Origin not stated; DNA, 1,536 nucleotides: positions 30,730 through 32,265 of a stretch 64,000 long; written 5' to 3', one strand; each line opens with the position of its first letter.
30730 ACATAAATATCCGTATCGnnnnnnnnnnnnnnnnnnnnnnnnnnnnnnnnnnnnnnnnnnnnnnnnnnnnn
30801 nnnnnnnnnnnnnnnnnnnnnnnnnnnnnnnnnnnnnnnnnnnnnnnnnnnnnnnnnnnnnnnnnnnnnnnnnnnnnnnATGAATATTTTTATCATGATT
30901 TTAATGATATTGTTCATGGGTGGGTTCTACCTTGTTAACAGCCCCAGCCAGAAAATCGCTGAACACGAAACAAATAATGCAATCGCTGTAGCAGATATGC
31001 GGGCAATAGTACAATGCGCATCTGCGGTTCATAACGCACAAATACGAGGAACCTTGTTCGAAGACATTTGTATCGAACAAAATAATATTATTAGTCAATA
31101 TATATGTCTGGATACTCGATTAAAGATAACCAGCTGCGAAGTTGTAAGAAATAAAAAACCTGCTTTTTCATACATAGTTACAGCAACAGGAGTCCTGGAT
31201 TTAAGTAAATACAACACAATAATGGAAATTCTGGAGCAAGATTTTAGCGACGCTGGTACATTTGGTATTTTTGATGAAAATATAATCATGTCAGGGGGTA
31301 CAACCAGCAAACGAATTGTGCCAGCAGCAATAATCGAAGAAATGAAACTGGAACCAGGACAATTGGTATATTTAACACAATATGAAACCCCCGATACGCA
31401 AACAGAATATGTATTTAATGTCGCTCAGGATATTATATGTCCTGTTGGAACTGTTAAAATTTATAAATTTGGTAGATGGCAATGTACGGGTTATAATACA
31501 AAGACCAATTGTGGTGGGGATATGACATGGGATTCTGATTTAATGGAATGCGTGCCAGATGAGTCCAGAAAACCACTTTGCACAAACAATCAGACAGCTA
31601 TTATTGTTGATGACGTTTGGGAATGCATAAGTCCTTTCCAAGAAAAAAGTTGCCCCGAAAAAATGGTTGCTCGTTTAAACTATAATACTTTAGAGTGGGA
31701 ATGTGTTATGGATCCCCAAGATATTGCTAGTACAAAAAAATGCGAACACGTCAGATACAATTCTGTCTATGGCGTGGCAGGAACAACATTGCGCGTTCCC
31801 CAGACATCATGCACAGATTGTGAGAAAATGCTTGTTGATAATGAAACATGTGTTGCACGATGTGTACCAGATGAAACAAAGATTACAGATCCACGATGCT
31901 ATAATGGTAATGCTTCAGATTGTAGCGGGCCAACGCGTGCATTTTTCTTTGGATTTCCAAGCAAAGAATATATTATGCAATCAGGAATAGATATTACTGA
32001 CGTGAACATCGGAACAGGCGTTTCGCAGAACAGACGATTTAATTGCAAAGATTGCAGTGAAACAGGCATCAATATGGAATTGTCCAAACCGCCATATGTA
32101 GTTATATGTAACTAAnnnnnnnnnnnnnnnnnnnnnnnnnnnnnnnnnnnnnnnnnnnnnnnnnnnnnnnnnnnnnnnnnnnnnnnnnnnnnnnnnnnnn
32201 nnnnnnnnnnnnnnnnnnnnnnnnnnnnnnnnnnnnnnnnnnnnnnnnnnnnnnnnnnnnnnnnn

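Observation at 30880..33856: Accessory islet between lptE-holA and a CaCA antiporter: Cys-rich membrane-anchored protein next to a stand-alone OLD-family ATPase-TOPRIM nuclease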

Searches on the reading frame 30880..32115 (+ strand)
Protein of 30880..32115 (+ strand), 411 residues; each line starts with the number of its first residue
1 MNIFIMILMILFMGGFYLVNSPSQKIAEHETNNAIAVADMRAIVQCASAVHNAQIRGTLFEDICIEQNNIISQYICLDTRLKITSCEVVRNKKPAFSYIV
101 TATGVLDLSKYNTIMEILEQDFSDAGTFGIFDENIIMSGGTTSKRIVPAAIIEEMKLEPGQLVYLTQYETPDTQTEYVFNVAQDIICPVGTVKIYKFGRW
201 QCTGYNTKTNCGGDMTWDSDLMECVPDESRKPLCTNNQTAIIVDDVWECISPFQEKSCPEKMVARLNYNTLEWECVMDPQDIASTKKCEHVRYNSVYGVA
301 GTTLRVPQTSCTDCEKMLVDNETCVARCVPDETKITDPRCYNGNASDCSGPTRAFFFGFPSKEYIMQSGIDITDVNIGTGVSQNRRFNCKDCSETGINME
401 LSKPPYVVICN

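Call 3: search_protein_families(library=pfam, proteins=[window:30880-32115:+], max_evalue=0.01)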
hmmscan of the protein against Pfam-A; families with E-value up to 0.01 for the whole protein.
window:30880-32115:+ (411 aa): 0 families

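Call 4: search_protein_families(library=padloc, proteins=[window:30880-32115:+], max_evalue=0.01)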
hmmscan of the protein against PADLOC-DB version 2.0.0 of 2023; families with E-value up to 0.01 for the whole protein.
window:30880-32115:+ (411 aa): 0 families

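Call 9: find_homologous_proteins(query=window:30880-32115:+, max_evalue=0.001)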
Query window:30880-32115:+ (411 aa): 486 proteins with E <= 0.001 among 1725 candidates; the best 120 are listed.
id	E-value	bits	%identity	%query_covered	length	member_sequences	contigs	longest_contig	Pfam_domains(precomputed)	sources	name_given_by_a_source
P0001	6.7e-275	929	100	97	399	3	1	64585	-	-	-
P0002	1.4e-261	886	89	100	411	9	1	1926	-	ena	-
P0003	3.5e-224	762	76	100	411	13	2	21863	-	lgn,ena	-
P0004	5.3e-221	752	75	100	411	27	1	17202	-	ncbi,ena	-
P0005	5.7e-221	752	75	100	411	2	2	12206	-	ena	-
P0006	5.9e-221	752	75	100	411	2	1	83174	-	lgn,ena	-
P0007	7.7e-220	748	74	100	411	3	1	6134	-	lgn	-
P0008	1.6e-218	744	73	100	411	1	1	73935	-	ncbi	-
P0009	3.4e-218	743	73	100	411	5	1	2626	-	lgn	-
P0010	9.4e-217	738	72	100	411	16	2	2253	-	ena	-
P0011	2.4e-210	717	72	100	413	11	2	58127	-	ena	-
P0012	2.9e-209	713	72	100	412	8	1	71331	-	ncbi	-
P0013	2.0e-193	661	66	100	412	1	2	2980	-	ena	-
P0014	5.0e-188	643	64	100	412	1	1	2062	-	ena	-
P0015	1.7e-187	642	64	100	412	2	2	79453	-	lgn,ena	-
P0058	4.4e-174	597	59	100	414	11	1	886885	-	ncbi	-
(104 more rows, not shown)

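Call 10: find_encoding_contigs(protein=P0006, flank=6000, max_places=2)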
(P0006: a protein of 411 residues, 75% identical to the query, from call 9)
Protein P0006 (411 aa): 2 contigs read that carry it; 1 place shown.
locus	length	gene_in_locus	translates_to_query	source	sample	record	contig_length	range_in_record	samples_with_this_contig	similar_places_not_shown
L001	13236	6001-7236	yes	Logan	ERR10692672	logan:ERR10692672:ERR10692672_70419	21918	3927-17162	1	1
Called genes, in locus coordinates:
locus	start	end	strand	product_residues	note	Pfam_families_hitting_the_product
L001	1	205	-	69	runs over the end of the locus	-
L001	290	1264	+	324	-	-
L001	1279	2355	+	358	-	-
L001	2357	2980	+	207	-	-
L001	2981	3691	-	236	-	PF04002:RadC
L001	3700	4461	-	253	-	PF00557:Peptidase_M24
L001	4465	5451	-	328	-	-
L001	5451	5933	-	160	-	-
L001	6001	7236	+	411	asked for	-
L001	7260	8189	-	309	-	PF01699:Na_Ca_ex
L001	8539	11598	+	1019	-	PF13395:HNH_4, PF18541:RuvC_III, PF22702:Cas9_RuvC (weak)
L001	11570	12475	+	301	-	PF01867:Cas_Cas1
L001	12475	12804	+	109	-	PF09827:CRISPR_Cas2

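Call 11: find_encoding_contigs(protein=P0058, flank=6000, max_places=2)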
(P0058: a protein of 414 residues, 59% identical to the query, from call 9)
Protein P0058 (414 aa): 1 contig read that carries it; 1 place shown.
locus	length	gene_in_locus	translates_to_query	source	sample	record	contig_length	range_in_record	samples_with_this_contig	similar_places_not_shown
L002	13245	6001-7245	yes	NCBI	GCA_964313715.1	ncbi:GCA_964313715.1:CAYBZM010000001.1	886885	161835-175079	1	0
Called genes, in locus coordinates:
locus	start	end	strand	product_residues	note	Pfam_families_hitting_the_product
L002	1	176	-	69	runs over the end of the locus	-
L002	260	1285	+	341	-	-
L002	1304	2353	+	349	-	-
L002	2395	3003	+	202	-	-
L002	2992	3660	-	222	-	PF04002:RadC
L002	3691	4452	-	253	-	PF00557:Peptidase_M24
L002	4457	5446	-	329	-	-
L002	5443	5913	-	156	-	-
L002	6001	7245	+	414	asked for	-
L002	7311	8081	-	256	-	-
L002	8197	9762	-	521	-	PF00501:AMP-binding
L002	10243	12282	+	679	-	PF03477:ATP-cone, PF13597:NRDD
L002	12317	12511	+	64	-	-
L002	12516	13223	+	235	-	PF13353:Fer4_12, PF04055:Radical_SAM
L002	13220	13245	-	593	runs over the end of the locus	PF00664:ABC_membrane, PF02463:SMC_N, PF00005:ABC_tran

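Call 12: find_encoding_contigs(protein=P0015, flank=6000, max_places=2)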
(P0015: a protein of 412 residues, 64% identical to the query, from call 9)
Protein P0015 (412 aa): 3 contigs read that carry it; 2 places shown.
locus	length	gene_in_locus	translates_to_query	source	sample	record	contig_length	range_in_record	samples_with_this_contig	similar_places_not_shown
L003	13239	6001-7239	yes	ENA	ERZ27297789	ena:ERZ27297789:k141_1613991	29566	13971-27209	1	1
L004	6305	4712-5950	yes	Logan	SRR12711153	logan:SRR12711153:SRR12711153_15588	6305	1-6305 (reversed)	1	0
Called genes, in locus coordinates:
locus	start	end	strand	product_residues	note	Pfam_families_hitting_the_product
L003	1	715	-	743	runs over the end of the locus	PF00521:DNA_topoisoIV, PF03989:DNA_gyraseA_C (faint)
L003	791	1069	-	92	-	PF05164:ZapA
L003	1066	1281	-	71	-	-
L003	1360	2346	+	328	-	-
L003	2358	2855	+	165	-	-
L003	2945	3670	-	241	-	PF04002:RadC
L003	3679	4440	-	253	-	PF00557:Peptidase_M24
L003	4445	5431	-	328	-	-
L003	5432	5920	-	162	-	-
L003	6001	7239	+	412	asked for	-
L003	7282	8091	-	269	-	PF00106:adh_short, PF13561:adh_short_C2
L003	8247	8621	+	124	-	-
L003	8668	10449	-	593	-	PF00664:ABC_membrane, PF02463:SMC_N, PF00005:ABC_tran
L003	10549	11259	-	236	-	-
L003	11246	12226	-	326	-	PF01501:Glyco_transf_8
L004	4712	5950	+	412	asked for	-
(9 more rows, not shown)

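Call 27: find_related_loci(query=A1, collection=genome_contigs, flank=5000)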
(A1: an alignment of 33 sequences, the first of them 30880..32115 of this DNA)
Query A1 (411 aa) in genome_contigs; peptide patterns used: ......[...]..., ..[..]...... (x = any residue, [..] = any of these).
301 stretches matched a pattern; 271 encode a relative of the query (tblastn E <= 1e-3); the best 80 are kept; 80 distinct loci.
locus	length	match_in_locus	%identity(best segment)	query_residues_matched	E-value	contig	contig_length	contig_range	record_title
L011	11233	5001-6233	84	1-411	0e+0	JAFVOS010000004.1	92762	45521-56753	MAG: Alphaproteobacteria bacterium isolate RGIG5256 Sheep_Colon-1__c171516, whole genome shotgun sequence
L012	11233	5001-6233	76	1-411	0e+0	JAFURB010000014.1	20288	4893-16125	MAG: Alphaproteobacteria bacterium isolate RGIG4748 Roe_deer_Rectum.Co__c1948447, whole genome shotgun sequence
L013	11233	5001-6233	75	1-411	0e+0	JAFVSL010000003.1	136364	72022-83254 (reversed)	MAG: Alphaproteobacteria bacterium isolate RGIG5353 Sheep_Colon-3__c59735, whole genome shotgun sequence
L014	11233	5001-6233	73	1-411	0e+0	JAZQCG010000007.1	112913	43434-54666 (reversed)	MAG: Candidatus Enterousia sp. isolate T1900044638_TS20190104.MAGScoT_cleanbin_000053 SGB_1212_k141_821405, whole genome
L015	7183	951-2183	74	1-411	0e+0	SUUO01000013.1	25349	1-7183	MAG: Alphaproteobacteria bacterium isolate SIG48 NODE_9936_length_25349_cov_2.294267, whole genome shotgun sequence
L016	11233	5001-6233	73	1-411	0e+0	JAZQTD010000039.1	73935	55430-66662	MAG: Candidatus Enterousia sp. isolate T1900045192_TC20190188.MAGScoT_cleanbin_000014 SGB_5297_k141_214788, whole genome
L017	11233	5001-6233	72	1-411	0e+0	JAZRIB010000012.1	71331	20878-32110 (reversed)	MAG: Candidatus Enterousia sp. isolate T1900045477_YK20190171.MAGScoT_cleanbin_000036 SGB_7287_k141_842679, whole genome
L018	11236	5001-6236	72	1-410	0e+0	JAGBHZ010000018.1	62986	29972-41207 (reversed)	MAG: Alphaproteobacteria bacterium isolate RGIG9136 Water_deer_Rectum.Co__c1508174, whole genome shotgun sequence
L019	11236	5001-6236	64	1-410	0e+0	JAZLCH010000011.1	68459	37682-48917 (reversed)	MAG: Candidatus Enterousia sp. isolate T1900045051_TC20190044.MAGScoT_cleanbin_000024 SGB_4527_k141_3517519, whole genom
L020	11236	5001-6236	63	1-410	0e+0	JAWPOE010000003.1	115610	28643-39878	MAG: Alphaproteobacteria bacterium isolate KA0040-166 k141_1263305, whole genome shotgun sequence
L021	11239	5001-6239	64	1-411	0e+0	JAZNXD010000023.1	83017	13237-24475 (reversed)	MAG: Candidatus Enterousia sp. isolate T1900044780_TS20190246.MAGScoT_cleanbin_000045 SGB_2551_k141_2380510, whole genom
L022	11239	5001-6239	65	1-411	0e+0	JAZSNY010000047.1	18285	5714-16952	MAG: Candidatus Enterousia sp. isolate T1900044549_TS20190015.MAGScoT_cleanbin_000102 SGB_200_k141_2941525, whole genome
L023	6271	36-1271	64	1-410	0e+0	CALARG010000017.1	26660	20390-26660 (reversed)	MAG TPA_asm: uncultured Alphaproteobacteria bacterium isolate SRR6425825_bin.15_CONCOCT_v1.1_MAG genome assembly, contig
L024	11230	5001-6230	63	1-410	0e+0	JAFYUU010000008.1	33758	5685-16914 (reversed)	MAG: Alphaproteobacteria bacterium isolate RGIG7441 Water_buffalos_Colon-1__c463983, whole genome shotgun sequence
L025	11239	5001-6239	64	1-411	0e+0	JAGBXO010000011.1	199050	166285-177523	MAG: Alphaproteobacteria bacterium isolate RGIG9538 Yak_Colon-2__c806313, whole genome shotgun sequence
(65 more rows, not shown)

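Call 37: predict_structure(alignment_id=A1)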
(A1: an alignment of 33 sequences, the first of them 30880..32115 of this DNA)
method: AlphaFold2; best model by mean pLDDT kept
length: 411 residues; sequences in the alignment: 33
mean_pLDDT: 68.1   pTM: 0.36
mean pLDDT of the five models: 68.1, 66.9, 65.5, 65.4, 62.7
residues with pLDDT >= 90: 0; 70-90: 232; 50-70: 105; < 50: 74
segments of 3 or more residues with pLDDT < 50: 20-30, 173-208, 252-256, 292-307
pLDDT, mean of each block of 10 residues (from residue 1): 75 64 44 62 79 74 77 83 71 75 83 77 73 78 76 85 81 40 34 28 43 70 72 69 67 51 55 55 52 41 46 79 74 84 82 87 78 71 84 84 85 81
secondary structure, 60 per line:
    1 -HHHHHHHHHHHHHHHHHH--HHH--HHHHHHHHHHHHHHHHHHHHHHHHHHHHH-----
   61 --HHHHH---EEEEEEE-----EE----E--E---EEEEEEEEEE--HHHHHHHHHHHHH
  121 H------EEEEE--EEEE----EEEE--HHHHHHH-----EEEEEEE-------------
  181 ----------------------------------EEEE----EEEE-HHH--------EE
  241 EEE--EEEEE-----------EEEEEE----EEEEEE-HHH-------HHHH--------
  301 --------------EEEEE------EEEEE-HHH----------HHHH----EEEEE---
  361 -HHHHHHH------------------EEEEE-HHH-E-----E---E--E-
elements in order: H2-19 H27-55 H63-67 E71-77 E96-105 H108-121 E128-132 E135-138 E143-146 H149-155 E161-167 E215-218 E223-226 E239-243 E246-250 E262-267 E272-277 H289-292 E315-319 E326-330 H345-348 E353-357 H362-368 E387-391

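Call 39: search_protein_families(library=ncbifam, proteins=[window:30880-32115:+], max_evalue=0.01)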
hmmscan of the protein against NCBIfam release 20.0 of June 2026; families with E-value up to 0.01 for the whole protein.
window:30880-32115:+ (411 aa): 0 families

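Call 40: fold_search(model_id=the predicted structure, library=pdb)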
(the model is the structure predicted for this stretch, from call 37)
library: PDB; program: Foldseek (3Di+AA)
matches with E <= 10: 315; with E <= 0.001: 0
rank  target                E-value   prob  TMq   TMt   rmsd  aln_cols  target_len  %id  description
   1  7w63_A                1.0e-01  0.08  0.09  0.10  18.8       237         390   11  Crystal structure of minor pilin TcpB from Vibrio cholerae (released 2022-11-09)
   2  3l4g_G                3.3e-01  0.08  0.11  0.14  12.2       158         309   12  Crystal structure of Homo Sapiens cytoplasmic Phenylalanyl-tRNA synthetase (released 2010-03-09)
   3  2zce                  5.0e-01  0.09  0.12  0.17  10.6       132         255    9  Crystal structure of the catalytic domain of pyrrolysyl-tRNA synthetase in complex with pyrrolysine and an ATP analogue (released 2008-04-22)
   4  6ly3                  5.3e-01  0.09  0.12  0.16  10.7       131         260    9  PylRS C-terminus domain mutant bound with 3-Benzothienyl-L-alanine and AMPNP (released 2020-07-08)
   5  8u4i_A                6.0e-01  0.12  0.05  0.03  17.6       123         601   11  Structure of the HER4/NRG1b Homodimer Extracellular Domain (released 2024-03-13)
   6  3h0s_C                6.0e-01  0.10  0.07  0.05  11.9        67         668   15  Crystal structure of the carboxyltransferase domain of acetyl-coenzyme A carboxylase in complex with compound 7 (released 2010-04-07)
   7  2q7g                  6.3e-01  0.09  0.13  0.18   9.1       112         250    7  Pyrrolysine tRNA Synthetase bound to a pyrrolysine analogue (cyc) and ATP (released 2007-07-24)
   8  4f7s_A                6.3e-01  0.07  0.10  0.12  12.9       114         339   11  Crystal structure of human CDK8/CYCC in the DMG-in conformation (released 2013-05-01)
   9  6bqi_MODEL_1_A        6.7e-01  0.14  0.12  0.17   8.9        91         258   11  Structure of two-domain translational regulator Yih1 reveals a possible mechanism of action (released 2018-11-28)
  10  4ch4                  6.7e-01  0.09  0.13  0.17   8.8       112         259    7  Structure of pyrrolysyl-tRNA synthetase in complex with adenylated crotonyl lysine (released 2014-03-26)
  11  3vqy                  7.1e-01  0.08  0.12  0.16  10.7       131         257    9  Crystal structure of the catalytic domain of pyrrolysyl-tRNA synthetase in complex with BocLys and AMPPNP (form 2) (released 2013-01-02)
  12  4zib                  7.1e-01  0.08  0.12  0.16  10.6       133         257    9  Crystal Structure of the C-terminal domain of PylRS mutant bound with 3-benzothienyl-l-alanine and ATP (released 2016-03-02)
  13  3b4v_D                7.1e-01  0.06  0.07  0.12  16.0       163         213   13  X-Ray structure of Activin in complex with FSTL3 (released 2008-09-02)
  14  6aac                  7.6e-01  0.07  0.12  0.16  10.5       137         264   10  Crystal structure of Methanosarcina mazei PylRS(Y306A/Y384F) complexed with mAzZLys (released 2019-04-17)
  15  4tqd                  8.1e-01  0.07  0.12  0.16  10.7       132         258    9  Crystal Structure of the C-terminal domain of IFRS bound with 3-iodo-L-Phe and ATP (released 2014-11-12)
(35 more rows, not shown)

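Call 61: search_protein_representatives(alignment_id=A1)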
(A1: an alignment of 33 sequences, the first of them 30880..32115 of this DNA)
Query: 33 sequences, 412 profile positions. Proteins with E-value up to 0.001 (for the whole library): 74; up to 1e-10: 69; up to 1e-30: 42. The best 74 are listed.
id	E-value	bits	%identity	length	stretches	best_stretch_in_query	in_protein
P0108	2.4e-213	725.0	-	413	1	1-412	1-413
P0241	1.1e-130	452.8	-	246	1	1-246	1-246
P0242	1.5e-128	445.7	-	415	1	6-412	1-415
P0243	8.1e-124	430.1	-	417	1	1-412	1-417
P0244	2.5e-106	372.5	-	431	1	1-412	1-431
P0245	1.5e-96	340.3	-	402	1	1-412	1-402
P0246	2.7e-88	313.1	-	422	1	1-412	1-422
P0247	2.6e-82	293.4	-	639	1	1-411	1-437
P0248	5.8e-78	279.0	-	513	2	97-412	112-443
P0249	1.4e-76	274.5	-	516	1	19-411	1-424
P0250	2.0e-76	274.0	-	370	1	13-210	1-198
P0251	1.3e-75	271.4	-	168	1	242-412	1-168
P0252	1.3e-71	258.1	-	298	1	114-412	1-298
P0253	1.5e-67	244.8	-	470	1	1-412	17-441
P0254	1.9e-65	237.8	-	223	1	259-412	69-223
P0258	1.3e-58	215.3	-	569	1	1-412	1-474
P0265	4.2e-50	187.3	-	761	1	13-412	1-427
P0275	9.6e-37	143.3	-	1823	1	6-412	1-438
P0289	2.6e-22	95.7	-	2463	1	1-343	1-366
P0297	2.7e-18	82.5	-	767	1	1-343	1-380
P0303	1.2e-14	70.6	-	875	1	1-344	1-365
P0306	3.2e-13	65.8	-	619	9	244-277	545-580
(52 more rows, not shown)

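Call 62: search_protein_families(library=pfam, proteins=[P0275, P0289, P0306, P0265, P0303, P0297, P0247, P0258], max_evalue=0.01)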
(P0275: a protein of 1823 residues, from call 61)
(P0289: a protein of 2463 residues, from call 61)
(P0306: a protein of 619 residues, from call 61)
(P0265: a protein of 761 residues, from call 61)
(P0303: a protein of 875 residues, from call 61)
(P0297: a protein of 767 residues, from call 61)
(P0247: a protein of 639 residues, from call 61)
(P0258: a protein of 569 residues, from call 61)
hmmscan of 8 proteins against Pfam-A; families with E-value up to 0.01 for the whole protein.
P0275 (1823 aa): 0 families

P0289 (2463 aa): 0 families

P0306 (619 aa): 7 families
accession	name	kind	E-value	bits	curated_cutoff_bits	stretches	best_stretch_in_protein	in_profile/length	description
PF07646.21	Kelch_2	-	8.2e-14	51.2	21.3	0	342-356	31-45/48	Kelch motif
PF21364.3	EGF_FBN_1st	-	4.3e-09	36.2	26.7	0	365-371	14-20/22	Fibrillin, first EGF domain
PF14625.12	Lustrin_cystein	-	6.4e-08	33.2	27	0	560-602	1-40/46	Lustrin, cysteine-rich repeated domain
PF25454.1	zf-C3HC4_IRF-2BP1_2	-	6.3e-06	26.8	26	0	360-381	41-62/72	IRF-2BP1/2 C3HC4 zinc finger domain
PF20477.3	DUF6719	-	1.1e-05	25.6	27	0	364-374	47-57/78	Family of unknown function (DUF6719)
PF06068.19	TIP49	-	0.00064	19.4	23.8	0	447-487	179-219/347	TIP49 P-loop domain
PF00657.28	Lipase_GDSL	-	0.0065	17.1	23.6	0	174-255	94-173/208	GDSL-like Lipase/Acylhydrolase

P0265 (761 aa): 0 families

P0303 (875 aa): 0 families

P0297 (767 aa): 0 families

P0247 (639 aa): 0 families

P0258 (569 aa): 0 families
